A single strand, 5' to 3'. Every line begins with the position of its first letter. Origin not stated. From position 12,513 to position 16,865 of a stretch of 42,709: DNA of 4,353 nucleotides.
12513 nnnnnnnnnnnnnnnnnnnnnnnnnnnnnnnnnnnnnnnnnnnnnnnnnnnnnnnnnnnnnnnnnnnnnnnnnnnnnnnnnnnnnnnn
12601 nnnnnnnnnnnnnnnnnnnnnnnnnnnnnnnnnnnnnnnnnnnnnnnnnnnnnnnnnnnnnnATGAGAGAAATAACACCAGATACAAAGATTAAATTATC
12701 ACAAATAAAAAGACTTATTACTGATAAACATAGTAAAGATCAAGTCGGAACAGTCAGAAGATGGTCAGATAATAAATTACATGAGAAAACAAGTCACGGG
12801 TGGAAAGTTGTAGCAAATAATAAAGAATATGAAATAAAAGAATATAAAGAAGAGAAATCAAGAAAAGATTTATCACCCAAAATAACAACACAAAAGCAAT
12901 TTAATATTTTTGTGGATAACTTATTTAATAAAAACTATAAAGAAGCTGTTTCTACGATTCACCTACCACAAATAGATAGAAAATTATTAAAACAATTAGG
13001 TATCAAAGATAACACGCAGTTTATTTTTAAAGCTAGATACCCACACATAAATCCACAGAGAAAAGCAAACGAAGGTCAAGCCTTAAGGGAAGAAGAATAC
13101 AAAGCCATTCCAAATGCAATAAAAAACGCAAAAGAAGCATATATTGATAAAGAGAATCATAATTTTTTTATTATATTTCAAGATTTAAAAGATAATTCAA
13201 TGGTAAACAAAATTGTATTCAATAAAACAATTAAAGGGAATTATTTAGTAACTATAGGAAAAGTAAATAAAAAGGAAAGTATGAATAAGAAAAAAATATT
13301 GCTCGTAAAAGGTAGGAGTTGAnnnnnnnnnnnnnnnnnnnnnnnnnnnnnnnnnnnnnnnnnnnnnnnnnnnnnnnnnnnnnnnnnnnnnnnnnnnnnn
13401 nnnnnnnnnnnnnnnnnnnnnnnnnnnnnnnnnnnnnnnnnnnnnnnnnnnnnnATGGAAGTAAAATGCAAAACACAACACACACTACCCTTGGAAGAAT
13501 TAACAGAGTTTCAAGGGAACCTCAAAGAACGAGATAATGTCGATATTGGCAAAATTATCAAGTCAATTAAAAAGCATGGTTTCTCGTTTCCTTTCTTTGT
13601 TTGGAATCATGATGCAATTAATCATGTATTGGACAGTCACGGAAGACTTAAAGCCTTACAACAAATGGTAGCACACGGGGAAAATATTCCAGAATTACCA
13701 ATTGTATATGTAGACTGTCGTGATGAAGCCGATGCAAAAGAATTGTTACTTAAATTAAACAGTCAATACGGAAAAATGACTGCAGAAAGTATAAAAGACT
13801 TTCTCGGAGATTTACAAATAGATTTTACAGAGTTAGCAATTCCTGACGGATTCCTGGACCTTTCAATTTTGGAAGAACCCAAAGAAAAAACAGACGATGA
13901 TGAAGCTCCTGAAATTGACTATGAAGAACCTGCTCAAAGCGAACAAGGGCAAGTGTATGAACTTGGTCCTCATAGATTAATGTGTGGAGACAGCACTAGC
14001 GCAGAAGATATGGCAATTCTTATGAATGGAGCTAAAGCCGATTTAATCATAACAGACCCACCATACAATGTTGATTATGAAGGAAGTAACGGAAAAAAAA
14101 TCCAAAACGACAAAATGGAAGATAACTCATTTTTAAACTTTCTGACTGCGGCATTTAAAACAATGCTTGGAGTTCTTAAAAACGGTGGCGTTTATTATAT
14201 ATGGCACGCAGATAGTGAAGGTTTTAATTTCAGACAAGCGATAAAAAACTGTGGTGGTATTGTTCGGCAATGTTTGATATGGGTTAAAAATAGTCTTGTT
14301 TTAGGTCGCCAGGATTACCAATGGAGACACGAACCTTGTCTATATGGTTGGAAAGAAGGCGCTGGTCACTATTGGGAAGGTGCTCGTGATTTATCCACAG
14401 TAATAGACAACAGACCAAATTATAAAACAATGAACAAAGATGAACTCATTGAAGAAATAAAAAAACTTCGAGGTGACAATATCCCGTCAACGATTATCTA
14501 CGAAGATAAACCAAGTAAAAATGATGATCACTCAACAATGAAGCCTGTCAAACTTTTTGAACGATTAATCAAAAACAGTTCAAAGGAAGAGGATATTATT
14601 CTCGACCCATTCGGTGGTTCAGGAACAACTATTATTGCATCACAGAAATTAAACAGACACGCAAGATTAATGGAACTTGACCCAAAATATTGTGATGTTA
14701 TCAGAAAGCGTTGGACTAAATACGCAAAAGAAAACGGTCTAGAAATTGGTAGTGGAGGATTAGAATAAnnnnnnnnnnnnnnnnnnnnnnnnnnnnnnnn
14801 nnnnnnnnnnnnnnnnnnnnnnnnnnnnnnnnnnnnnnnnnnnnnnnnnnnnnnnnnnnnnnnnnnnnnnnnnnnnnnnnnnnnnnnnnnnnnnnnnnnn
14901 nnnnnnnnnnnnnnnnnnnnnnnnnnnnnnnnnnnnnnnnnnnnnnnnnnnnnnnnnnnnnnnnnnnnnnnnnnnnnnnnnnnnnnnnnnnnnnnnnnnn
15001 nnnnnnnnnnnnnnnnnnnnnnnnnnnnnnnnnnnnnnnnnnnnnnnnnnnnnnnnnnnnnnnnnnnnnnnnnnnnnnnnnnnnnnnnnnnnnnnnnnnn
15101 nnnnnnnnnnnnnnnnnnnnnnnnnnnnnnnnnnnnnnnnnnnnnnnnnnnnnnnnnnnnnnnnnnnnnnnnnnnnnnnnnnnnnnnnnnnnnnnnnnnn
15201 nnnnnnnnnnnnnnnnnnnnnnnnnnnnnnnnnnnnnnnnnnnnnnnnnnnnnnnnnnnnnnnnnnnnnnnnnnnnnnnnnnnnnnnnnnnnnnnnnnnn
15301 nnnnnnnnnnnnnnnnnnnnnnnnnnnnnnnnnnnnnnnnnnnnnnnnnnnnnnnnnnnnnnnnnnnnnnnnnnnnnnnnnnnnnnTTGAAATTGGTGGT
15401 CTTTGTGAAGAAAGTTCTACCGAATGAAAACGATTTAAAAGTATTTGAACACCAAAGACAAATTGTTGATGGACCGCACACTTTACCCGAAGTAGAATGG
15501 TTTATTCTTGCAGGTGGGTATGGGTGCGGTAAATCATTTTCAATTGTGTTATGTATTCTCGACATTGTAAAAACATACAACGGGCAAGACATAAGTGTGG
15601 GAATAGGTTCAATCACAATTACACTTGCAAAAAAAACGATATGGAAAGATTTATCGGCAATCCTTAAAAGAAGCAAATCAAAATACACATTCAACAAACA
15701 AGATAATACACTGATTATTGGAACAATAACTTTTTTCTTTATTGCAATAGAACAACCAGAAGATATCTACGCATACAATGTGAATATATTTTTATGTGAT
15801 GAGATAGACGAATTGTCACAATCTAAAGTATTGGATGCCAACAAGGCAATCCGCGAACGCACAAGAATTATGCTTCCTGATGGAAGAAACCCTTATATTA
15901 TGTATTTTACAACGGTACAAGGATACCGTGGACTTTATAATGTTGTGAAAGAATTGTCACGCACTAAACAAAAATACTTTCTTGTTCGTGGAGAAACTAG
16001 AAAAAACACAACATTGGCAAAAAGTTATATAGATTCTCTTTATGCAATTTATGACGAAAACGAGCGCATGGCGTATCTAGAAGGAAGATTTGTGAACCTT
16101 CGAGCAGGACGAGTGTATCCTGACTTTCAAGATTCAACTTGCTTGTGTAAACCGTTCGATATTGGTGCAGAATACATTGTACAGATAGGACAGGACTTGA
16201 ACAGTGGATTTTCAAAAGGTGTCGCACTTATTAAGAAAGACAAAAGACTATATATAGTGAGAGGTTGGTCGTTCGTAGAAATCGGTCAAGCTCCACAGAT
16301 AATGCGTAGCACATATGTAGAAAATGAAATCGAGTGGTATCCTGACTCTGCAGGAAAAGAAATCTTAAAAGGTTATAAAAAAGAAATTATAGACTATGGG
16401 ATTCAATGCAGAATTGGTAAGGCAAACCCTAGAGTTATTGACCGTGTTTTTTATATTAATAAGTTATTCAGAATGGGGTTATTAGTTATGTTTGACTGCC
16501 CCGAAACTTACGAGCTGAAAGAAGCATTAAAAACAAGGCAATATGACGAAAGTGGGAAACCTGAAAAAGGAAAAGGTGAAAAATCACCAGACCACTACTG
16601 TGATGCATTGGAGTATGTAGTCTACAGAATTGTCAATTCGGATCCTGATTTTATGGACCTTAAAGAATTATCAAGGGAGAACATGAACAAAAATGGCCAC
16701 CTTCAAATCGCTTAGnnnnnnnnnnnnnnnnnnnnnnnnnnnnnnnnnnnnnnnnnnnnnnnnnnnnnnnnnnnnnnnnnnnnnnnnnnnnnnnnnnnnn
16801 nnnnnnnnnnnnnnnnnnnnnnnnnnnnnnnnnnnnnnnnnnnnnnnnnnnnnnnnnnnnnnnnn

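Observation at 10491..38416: Recurrent A-tract+GACTATA motif in front of transcription units, four times exactly 5 nt from the ATG (predicted leaderless mRNAs, -10-only promoter class)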

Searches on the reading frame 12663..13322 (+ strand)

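Call 6: search_protein_families(library=pfam, proteins=[window:12663-13322:+], max_evalue=0.01)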
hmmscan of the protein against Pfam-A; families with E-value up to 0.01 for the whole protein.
window:12663-13322:+ (219 aa): 0 families

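Call 7: search_protein_families(library=phrogs, proteins=[window:12663-13322:+], max_evalue=0.001)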
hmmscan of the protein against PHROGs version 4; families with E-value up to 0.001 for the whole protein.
window:12663-13322:+ (219 aa): 2 families
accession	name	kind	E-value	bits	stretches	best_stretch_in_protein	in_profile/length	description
phrog_4272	-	unknown function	2e-05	24.2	1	4-81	327-402/764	-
phrog_220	-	head and packaging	5e-05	22.4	1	36-198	1096-1266/1338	minor head protein and DNA pilot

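Call 98: search_protein_families(library=ncbifam, proteins=[window:12663-13319:+], max_evalue=0.1)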
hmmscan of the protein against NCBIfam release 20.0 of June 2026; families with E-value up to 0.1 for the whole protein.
window:12663-13319:+ (219 aa): 1 family
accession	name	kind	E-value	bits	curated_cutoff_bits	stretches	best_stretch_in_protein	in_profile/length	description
NF010372.0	PRK13798.1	subfamily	0.028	14.6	124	1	130-184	79-133/173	2-oxo-4-hydroxy-4-carboxy-5-ureidoimidazoline decarboxylase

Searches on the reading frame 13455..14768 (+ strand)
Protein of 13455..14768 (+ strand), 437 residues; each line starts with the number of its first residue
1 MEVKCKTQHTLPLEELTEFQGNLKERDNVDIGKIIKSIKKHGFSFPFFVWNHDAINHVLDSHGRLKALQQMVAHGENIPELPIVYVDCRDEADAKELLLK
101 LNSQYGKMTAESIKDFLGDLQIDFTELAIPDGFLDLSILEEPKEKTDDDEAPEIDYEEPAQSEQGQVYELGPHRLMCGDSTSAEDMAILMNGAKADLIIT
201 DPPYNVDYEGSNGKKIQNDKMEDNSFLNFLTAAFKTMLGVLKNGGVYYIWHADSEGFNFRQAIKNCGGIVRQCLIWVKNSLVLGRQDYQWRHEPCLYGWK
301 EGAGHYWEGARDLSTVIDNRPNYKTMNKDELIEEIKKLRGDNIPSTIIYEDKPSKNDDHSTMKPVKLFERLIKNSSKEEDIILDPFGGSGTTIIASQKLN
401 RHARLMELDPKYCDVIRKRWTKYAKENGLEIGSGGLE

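Call 6: search_protein_families(library=pfam, proteins=[window:13455-14768:+], max_evalue=0.01)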
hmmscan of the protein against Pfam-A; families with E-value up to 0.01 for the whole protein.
window:13455-14768:+ (437 aa): 3 families
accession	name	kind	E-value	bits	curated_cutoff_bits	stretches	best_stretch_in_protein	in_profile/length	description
PF01555.25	N6_N4_Mtase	-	8.6e-35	121.1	26.7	1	196-417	2-220/221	DNA methylase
PF01170.24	UPF0020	-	0.00061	20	22.3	0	377-404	27-54/197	RMKL-like, methyltransferase domain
PF03602.21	Cons_hypoth95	-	0.0046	17.1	24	0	367-426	32-90/182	Conserved hypothetical protein 95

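Call 7: search_protein_families(library=phrogs, proteins=[window:13455-14768:+], max_evalue=0.001)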
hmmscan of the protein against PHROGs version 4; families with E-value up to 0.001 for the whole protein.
window:13455-14768:+ (437 aa): 17 families
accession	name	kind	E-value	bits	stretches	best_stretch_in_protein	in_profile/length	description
phrog_498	-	other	7.8e-133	445.2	1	2-432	29-432/633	DNA methyltransferase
phrog_67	-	other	3.1e-53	182.9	1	140-431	97-354/743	DNA methyltransferase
phrog_3008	-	other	1.1e-25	91.4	1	351-427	142-218/244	DNA methyltransferase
phrog_23085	-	unknown function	1.2e-18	68.1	1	352-427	35-112/138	-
phrog_8071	-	DNA, RNA and nucleotide metabolism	2.3e-16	61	1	9-211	8-210/389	ParB-like partition protein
phrog_18293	-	other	2.4e-12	47.9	1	339-425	26-112/119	methyltransferase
phrog_723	-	DNA, RNA and nucleotide metabolism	2.5e-11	44.8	1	9-155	14-156/223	ParB-like partition protein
phrog_620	-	DNA, RNA and nucleotide metabolism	1.6e-10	42.5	1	10-166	11-157/217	ParB-like partition protein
phrog_23148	-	unknown function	3.2e-10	41.3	1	354-420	80-146/165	-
phrog_6952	-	other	4.3e-08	34.2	1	330-411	78-166/181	DNA methyltransferase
phrog_940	-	DNA, RNA and nucleotide metabolism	6.8e-07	29.8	1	12-163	10-149/388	nuclease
phrog_6025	-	other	1.6e-06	28.8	1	193-282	29-114/192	DNA methyltransferase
phrog_12517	-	unknown function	1.6e-06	28.5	0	353-426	81-153/316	-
phrog_16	-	DNA, RNA and nucleotide metabolism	1.6e-06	27.6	1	355-413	842-902/986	DNA helicase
phrog_8769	-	other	6e-05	23.8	1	378-422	11-55/71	methyltransferase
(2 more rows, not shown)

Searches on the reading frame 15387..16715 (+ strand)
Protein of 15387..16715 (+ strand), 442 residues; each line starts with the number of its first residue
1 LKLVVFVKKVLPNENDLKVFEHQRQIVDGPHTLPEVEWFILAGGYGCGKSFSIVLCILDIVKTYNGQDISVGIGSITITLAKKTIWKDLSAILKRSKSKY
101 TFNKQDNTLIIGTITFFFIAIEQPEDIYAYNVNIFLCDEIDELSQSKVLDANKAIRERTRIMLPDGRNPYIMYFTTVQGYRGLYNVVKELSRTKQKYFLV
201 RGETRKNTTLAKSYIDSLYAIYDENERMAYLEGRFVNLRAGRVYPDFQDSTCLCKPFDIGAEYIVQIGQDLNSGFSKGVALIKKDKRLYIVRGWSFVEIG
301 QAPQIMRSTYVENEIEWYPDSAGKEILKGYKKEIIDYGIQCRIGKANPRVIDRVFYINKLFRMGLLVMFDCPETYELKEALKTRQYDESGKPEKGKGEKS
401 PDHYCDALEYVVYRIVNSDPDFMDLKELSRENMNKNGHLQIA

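Call 6: search_protein_families(library=pfam, proteins=[window:15387-16715:+], max_evalue=0.01)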
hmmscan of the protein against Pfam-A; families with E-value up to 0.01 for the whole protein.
window:15387-16715:+ (442 aa): 1 family
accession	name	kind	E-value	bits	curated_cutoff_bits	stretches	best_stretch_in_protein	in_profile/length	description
PF03237.21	Terminase_6N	-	1.2e-06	28.8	22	1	42-245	3-209/215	Terminase large subunit, T4likevirus-type, N-terminal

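Call 7: search_protein_families(library=phrogs, proteins=[window:15387-16715:+], max_evalue=0.001)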
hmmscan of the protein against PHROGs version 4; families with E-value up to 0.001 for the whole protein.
window:15387-16715:+ (442 aa): 3 families
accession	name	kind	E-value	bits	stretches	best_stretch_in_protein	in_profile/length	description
phrog_2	-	head and packaging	1.9e-24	87.4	1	18-419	265-596/807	terminase large subunit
phrog_38319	-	unknown function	1.3e-13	51.9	1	119-254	104-243/271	-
phrog_10250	-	head and packaging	2.5e-09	38.2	1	226-417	9-217/228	terminase large subunit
